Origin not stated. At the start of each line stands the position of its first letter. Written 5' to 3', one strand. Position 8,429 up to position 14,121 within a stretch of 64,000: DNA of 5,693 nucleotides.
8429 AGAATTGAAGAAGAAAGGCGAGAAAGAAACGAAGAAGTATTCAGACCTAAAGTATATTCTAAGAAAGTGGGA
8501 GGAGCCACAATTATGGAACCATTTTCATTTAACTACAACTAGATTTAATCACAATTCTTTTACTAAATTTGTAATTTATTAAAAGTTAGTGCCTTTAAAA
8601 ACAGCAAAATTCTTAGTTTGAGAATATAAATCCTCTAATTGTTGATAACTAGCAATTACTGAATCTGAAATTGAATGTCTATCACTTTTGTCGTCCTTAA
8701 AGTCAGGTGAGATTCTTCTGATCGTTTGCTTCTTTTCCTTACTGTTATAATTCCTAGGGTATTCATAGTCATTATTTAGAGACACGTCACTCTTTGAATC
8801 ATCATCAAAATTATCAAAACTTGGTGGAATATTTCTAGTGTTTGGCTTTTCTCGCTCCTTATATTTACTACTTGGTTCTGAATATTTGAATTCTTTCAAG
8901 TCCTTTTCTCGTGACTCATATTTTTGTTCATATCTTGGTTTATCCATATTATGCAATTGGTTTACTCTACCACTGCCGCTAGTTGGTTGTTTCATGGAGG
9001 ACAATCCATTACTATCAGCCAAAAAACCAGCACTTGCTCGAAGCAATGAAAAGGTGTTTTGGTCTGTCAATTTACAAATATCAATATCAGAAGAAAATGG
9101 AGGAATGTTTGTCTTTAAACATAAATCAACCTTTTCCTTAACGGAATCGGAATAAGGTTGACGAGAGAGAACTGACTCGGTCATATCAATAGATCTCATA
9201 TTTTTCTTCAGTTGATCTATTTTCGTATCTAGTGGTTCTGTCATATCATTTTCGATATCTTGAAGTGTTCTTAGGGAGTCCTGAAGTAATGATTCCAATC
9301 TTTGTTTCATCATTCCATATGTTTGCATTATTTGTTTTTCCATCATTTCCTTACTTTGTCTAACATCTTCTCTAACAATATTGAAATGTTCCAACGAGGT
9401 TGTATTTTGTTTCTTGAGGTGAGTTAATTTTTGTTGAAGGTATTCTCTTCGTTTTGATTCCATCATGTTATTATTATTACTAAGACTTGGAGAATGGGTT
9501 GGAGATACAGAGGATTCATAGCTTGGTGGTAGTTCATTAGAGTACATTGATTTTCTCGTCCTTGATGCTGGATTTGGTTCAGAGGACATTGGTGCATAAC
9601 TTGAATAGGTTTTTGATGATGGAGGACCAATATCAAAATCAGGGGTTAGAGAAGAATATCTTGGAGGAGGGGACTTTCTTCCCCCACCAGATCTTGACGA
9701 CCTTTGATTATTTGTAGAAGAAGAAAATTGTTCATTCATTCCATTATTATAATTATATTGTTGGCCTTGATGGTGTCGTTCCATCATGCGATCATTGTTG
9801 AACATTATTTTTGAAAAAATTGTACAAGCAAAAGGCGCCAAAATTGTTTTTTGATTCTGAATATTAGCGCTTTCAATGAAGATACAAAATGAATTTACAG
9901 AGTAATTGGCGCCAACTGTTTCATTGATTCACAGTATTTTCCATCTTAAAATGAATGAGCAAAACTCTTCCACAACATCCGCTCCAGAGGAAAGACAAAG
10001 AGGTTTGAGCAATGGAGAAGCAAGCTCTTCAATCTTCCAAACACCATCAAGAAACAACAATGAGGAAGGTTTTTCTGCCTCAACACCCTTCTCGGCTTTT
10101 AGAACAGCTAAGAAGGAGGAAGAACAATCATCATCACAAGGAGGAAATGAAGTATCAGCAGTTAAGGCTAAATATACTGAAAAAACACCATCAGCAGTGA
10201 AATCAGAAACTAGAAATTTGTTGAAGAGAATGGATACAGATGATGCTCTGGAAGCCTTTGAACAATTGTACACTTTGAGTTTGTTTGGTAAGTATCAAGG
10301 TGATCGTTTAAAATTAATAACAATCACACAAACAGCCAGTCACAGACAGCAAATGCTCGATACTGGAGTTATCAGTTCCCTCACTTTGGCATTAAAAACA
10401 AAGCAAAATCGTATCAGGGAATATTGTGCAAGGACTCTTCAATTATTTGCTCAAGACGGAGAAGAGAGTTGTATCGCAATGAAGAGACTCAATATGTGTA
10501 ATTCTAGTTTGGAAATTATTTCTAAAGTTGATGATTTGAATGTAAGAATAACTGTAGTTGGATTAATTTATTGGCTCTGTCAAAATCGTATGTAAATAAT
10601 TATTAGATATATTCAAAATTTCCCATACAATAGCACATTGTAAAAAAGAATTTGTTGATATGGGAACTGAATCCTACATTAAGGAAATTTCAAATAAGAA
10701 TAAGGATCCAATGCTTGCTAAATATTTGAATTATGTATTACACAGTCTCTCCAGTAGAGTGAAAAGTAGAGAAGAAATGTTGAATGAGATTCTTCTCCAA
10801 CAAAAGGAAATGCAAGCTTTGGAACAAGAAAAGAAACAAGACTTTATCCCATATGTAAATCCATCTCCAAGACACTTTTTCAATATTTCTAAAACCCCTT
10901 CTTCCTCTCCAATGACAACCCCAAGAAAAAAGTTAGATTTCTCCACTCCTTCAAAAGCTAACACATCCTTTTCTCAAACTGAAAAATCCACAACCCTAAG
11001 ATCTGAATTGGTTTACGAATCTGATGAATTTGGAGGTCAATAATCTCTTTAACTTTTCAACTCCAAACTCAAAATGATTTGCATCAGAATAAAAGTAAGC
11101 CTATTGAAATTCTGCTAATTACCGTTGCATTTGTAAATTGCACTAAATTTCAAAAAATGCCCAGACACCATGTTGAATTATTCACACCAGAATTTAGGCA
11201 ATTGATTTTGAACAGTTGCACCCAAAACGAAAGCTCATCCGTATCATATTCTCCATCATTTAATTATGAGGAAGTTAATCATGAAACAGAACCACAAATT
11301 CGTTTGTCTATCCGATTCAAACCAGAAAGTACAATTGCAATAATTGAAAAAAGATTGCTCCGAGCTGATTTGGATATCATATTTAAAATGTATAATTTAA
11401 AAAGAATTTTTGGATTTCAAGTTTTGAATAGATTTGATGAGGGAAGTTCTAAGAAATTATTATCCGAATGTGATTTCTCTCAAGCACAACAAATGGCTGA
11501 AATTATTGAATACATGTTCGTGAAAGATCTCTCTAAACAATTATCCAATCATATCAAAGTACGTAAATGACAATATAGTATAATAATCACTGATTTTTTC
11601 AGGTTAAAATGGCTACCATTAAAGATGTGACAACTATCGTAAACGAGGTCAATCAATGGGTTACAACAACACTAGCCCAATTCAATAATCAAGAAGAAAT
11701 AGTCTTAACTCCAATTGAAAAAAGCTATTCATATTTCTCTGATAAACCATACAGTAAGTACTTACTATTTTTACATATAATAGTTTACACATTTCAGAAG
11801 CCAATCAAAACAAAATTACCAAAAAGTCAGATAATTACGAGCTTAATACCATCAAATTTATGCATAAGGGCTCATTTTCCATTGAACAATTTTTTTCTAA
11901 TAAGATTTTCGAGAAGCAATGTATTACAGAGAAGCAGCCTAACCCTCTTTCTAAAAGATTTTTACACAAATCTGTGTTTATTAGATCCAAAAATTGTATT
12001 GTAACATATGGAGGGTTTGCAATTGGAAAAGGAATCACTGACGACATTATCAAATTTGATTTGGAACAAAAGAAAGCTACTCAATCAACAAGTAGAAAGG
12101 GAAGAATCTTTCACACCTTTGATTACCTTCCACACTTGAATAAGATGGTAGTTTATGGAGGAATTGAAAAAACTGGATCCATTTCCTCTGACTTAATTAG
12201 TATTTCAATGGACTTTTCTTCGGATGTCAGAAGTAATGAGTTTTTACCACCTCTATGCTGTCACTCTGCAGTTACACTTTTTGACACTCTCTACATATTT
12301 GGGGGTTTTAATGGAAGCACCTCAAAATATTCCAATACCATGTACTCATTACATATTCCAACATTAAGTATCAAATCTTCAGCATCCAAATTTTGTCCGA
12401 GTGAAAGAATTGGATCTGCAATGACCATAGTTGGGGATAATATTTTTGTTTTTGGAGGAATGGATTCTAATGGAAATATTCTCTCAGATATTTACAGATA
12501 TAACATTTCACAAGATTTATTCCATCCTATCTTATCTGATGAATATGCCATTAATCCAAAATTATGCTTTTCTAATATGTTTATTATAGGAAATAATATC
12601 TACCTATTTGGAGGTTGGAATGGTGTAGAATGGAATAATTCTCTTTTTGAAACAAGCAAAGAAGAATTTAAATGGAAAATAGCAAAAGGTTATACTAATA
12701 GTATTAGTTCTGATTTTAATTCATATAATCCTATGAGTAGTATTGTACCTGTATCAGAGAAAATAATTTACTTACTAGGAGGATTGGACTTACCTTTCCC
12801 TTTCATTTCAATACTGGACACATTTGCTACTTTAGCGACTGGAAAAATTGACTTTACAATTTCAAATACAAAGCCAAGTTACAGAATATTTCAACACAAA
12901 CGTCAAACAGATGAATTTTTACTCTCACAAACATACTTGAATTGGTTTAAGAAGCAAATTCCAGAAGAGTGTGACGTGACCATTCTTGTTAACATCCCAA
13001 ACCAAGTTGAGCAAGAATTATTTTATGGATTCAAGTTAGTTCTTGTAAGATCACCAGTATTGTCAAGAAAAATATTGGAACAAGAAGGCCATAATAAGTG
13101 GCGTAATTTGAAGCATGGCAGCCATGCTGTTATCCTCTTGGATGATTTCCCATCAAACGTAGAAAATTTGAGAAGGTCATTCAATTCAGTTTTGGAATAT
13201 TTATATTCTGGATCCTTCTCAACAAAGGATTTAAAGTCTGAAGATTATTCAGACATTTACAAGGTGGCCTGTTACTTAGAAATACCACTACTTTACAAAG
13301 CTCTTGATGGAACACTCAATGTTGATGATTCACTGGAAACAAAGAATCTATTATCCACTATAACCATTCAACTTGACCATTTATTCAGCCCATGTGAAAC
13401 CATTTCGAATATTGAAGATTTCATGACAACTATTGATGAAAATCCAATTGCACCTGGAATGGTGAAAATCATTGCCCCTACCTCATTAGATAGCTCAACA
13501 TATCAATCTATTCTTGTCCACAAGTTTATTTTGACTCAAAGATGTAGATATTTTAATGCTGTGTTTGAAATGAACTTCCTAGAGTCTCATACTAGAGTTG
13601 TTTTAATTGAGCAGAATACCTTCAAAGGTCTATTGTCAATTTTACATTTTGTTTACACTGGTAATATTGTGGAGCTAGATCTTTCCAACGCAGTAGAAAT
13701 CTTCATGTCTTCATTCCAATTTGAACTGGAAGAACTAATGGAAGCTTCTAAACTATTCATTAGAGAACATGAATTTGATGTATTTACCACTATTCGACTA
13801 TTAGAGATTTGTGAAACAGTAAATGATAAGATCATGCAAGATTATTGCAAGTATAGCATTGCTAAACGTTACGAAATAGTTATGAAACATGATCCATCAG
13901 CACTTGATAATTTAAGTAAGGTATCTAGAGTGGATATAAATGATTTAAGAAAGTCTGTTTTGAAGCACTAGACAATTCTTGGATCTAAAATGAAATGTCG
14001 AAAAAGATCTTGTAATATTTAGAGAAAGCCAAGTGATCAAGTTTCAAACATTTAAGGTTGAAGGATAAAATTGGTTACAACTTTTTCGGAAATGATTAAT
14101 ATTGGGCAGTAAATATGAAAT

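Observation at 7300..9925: Recurrent GGCGCC-core palindromic motif in two adjacent divergent promoters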

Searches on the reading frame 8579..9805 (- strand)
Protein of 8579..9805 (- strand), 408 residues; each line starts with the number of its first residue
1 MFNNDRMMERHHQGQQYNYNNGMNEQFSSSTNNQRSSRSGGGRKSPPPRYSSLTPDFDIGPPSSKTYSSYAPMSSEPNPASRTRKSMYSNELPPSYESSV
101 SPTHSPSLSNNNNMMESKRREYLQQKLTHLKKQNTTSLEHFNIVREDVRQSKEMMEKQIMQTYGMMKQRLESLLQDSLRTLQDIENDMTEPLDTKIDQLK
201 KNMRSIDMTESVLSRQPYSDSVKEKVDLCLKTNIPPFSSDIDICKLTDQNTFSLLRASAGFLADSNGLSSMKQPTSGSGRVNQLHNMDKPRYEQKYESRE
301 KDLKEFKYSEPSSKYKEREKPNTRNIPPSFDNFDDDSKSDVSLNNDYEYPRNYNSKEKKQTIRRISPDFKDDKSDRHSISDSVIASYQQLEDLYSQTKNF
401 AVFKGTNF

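Call 9: search_protein_families(library=pfam, proteins=[window:8579-9805:-], max_evalue=0.01)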
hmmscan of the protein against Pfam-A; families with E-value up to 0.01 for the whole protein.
window:8579-9805:- (408 aa): 0 families

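Call 30: find_encoding_contigs(protein=window:8579-9805:-, flank=10000, max_places=1)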
Protein window:8579-9805:- (408 aa): no gene with exactly this product is on record in the collection.

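Call 54: list_cluster_members(proteins=[window:8579-9805:-, window:4345-7095:-, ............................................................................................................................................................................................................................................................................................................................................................])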
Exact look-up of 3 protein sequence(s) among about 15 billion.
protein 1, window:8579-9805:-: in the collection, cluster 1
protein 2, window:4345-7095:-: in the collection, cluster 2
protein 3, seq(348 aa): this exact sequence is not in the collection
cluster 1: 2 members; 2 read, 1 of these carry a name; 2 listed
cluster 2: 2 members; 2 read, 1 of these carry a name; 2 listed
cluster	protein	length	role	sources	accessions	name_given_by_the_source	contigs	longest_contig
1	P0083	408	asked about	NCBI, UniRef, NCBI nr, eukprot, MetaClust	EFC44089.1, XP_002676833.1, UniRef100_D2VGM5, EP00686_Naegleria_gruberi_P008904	predicted protein [Naegleria gruberi] | Predicted protein n=1 Tax=Naegleria gruberi TaxID=5762 RepID=D2VGM5_NAEGR | uncharacterized protein NAEGRDRAFT_68031 [Naegleria gruberi]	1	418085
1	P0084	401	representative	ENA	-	-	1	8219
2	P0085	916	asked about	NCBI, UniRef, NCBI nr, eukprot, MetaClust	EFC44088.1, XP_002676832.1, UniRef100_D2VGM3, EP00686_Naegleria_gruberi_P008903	predicted protein [Naegleria gruberi] | Predicted protein n=1 Tax=Naegleria gruberi TaxID=5762 RepID=D2VGM3_NAEGR | uncharacterized protein NAEGRDRAFT_79902 [Naegleria gruberi]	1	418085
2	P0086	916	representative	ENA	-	-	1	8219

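Call 64: search_protein_families(library=pfam, proteins=[P0083], max_evalue=5)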
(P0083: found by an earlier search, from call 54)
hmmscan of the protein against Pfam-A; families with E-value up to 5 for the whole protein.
P0083 (408 aa): 2 families
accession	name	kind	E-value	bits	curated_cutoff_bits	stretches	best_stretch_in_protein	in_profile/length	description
PF05597.16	Phasin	-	0.29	11.6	28.8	1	134-205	52-123/126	Poly(hydroxyalcanoate) granule associated protein (phasin)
PF05478.16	Prominin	-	0.64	8.5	34.3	1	149-214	628-690/799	Prominin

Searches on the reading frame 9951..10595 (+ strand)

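Call 9: search_protein_families(library=pfam, proteins=[window:9951-10595:+], max_evalue=0.01)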
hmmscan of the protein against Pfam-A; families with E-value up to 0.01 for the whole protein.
window:9951-10595:+ (214 aa): 1 family
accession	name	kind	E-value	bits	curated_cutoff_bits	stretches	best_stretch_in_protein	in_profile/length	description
PF24768.1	ARM_ARMC5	-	0.0077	16.1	79.9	0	124-212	96-185/289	ARMC5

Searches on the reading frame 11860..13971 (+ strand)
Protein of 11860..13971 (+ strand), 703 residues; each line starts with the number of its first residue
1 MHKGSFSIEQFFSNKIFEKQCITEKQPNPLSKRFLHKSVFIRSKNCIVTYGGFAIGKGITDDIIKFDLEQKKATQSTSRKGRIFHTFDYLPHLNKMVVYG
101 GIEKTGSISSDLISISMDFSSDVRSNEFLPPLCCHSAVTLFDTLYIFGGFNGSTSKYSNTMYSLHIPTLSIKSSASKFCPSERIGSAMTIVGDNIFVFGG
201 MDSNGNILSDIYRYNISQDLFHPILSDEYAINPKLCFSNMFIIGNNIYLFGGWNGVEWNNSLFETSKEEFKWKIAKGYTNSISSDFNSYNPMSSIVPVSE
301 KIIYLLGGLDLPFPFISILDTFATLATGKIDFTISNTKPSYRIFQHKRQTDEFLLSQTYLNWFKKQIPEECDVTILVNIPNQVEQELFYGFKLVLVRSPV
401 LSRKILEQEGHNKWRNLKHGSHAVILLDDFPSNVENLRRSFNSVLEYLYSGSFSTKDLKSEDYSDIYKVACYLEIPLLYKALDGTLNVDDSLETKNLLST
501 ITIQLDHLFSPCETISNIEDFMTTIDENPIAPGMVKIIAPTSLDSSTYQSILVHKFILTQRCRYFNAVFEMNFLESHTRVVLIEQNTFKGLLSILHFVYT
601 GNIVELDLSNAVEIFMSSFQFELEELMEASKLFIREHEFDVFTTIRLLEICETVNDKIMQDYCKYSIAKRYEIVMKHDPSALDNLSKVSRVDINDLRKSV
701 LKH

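Call 9: search_protein_families(library=pfam, proteins=[window:11860-13971:+], max_evalue=0.01)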
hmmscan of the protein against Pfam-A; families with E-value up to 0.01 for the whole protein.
window:11860-13971:+ (703 aa): 10 families
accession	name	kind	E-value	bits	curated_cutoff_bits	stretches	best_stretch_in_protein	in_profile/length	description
PF24681.1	Kelch_KLHDC2_KLHL20_DRC7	-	5.6e-29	101.5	50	2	135-308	2-172/221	KLHDC2/KLHL20/DRC7 Kelch-repeats domain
PF24981.1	Beta-prop_ATRN-LZTR1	-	5.3e-23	82.1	50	2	22-154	137-284/289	Attractin/LZTR1 beta-propeller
PF13418.12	Kelch_4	-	8.3e-19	67.7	21.6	1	183-224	2-44/49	Galactose oxidase, central domain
PF01344.31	Kelch_1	-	1.3e-18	66.6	20.1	2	183-223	2-41/46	Kelch motif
PF13415.12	Kelch_3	-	4.3e-14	52.7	22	1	142-189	2-46/48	Galactose oxidase, central domain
PF13964.12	Kelch_6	-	5.2e-14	52.1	25.3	2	133-172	3-41/50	Kelch motif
PF00651.37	BTB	-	2.7e-13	50.5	20.5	2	549-636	21-108/110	BTB/POZ domain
PF13854.13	Kelch_HCF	-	3e-09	37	113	1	129-205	63-144/345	Host cell factor, Kelch-repeats domain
PF24996.1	NANM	-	2.4e-05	23.8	45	1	174-287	45-163/350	N-acetylneuraminate epimerase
PF07646.21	Kelch_2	-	3.2e-05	24.1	21.3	0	131-162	1-32/48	Kelch motif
